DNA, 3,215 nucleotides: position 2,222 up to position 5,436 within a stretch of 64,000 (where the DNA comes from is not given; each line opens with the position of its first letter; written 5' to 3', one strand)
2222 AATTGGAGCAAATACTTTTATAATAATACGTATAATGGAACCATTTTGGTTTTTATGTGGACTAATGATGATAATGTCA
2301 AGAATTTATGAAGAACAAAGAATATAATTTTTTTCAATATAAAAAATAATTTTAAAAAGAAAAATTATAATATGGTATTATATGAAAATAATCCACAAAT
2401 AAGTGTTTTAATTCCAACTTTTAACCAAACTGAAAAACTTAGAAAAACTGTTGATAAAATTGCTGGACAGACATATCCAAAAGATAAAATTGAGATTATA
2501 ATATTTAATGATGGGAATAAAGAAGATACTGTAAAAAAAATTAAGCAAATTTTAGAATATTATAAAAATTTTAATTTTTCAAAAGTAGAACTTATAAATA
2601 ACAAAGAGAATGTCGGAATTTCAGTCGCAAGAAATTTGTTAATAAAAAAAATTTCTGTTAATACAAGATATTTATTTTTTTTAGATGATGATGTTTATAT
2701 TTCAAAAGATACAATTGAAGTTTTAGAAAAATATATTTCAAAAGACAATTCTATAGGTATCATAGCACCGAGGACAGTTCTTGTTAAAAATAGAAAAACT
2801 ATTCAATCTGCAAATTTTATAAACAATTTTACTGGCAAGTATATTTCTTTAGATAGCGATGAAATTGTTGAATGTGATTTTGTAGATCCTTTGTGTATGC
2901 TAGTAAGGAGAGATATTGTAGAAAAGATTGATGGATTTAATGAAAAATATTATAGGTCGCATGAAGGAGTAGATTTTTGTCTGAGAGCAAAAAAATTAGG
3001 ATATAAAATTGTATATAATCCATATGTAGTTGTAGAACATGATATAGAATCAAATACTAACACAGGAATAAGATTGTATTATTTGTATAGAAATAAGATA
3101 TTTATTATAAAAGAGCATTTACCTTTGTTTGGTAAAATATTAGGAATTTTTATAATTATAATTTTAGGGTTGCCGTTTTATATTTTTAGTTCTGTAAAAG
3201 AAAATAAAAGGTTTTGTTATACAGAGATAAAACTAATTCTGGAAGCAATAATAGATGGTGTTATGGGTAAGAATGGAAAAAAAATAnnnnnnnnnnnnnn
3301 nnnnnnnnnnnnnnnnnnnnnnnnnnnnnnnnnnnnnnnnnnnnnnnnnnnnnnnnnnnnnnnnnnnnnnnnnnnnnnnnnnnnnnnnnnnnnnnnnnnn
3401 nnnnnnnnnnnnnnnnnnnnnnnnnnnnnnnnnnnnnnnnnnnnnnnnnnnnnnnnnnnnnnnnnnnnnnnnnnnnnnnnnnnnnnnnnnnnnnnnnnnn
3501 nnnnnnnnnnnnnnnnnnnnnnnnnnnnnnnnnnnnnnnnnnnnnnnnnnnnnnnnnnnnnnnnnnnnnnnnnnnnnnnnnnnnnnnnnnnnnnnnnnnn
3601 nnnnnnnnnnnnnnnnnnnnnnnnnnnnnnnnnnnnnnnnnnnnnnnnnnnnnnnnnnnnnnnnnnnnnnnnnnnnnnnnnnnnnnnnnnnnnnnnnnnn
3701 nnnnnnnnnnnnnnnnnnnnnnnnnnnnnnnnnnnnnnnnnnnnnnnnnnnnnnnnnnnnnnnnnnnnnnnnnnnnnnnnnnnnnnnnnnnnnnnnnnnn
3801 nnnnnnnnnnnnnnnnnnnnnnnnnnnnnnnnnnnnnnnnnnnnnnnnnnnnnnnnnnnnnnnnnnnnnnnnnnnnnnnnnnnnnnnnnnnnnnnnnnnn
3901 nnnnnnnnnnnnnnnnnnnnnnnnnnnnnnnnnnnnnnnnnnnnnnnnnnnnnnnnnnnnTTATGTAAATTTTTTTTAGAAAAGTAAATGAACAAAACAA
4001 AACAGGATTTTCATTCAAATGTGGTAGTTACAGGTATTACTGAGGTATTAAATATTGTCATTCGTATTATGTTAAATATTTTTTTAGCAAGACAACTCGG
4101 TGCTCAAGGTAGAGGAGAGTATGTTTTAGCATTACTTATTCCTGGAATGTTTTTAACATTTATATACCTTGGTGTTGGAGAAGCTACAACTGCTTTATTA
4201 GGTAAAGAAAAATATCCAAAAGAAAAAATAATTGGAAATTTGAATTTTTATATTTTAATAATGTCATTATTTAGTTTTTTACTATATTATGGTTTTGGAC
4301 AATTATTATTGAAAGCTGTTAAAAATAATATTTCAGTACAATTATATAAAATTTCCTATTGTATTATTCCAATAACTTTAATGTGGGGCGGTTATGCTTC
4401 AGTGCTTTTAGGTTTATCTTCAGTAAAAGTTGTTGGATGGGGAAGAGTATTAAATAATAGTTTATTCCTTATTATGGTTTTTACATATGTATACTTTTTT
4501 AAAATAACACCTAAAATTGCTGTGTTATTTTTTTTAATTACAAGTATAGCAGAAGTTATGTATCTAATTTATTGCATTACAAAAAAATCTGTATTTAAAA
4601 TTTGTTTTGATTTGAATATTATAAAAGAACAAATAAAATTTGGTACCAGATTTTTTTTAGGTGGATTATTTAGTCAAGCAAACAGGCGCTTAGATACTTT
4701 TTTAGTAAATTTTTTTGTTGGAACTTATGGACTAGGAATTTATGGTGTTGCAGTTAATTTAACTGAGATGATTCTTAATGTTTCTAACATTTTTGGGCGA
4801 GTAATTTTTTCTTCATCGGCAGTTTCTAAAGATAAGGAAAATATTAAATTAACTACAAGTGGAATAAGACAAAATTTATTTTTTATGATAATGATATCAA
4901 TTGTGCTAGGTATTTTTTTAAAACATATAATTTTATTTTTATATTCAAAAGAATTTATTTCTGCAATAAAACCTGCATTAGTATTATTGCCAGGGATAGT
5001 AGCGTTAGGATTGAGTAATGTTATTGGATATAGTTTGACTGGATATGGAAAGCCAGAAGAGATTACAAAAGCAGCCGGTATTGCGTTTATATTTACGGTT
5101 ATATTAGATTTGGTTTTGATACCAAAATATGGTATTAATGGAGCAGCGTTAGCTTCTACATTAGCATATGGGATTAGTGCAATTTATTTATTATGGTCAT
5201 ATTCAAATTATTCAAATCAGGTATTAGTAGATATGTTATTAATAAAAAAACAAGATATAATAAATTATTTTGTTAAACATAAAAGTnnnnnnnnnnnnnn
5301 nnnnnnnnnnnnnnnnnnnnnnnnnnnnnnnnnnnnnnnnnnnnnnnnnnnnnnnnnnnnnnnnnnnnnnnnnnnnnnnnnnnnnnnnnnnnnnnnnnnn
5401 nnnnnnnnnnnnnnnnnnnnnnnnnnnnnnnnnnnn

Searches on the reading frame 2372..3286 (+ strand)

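Call 88: search_protein_families(library=pfam, proteins=[window:2372-3286:+], max_evalue=1e-10)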
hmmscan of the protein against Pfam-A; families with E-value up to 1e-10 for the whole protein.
window:2372-3286:+ (305 aa): 2 families
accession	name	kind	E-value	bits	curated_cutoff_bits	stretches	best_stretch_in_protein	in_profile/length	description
PF00535.33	Glycos_transf_2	-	2.9e-24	86.3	23.3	1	11-186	1-167/168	Glycosyl transferase family 2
PF13641.12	Glyco_tranf_2_3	-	2.8e-21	77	27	1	8-224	1-212/230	Glycosyltransferase like family 2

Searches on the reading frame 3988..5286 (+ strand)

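Call 88: search_protein_families(library=pfam, proteins=[window:3988-5286:+], max_evalue=1e-10)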
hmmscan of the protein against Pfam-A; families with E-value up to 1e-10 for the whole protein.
window:3988-5286:+ (433 aa): 1 family
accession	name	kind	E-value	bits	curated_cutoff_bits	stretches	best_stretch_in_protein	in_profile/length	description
PF01943.22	Polysacc_synt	-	2.7e-13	50.4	28.2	1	11-274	4-267/274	Polysaccharide biosynthesis protein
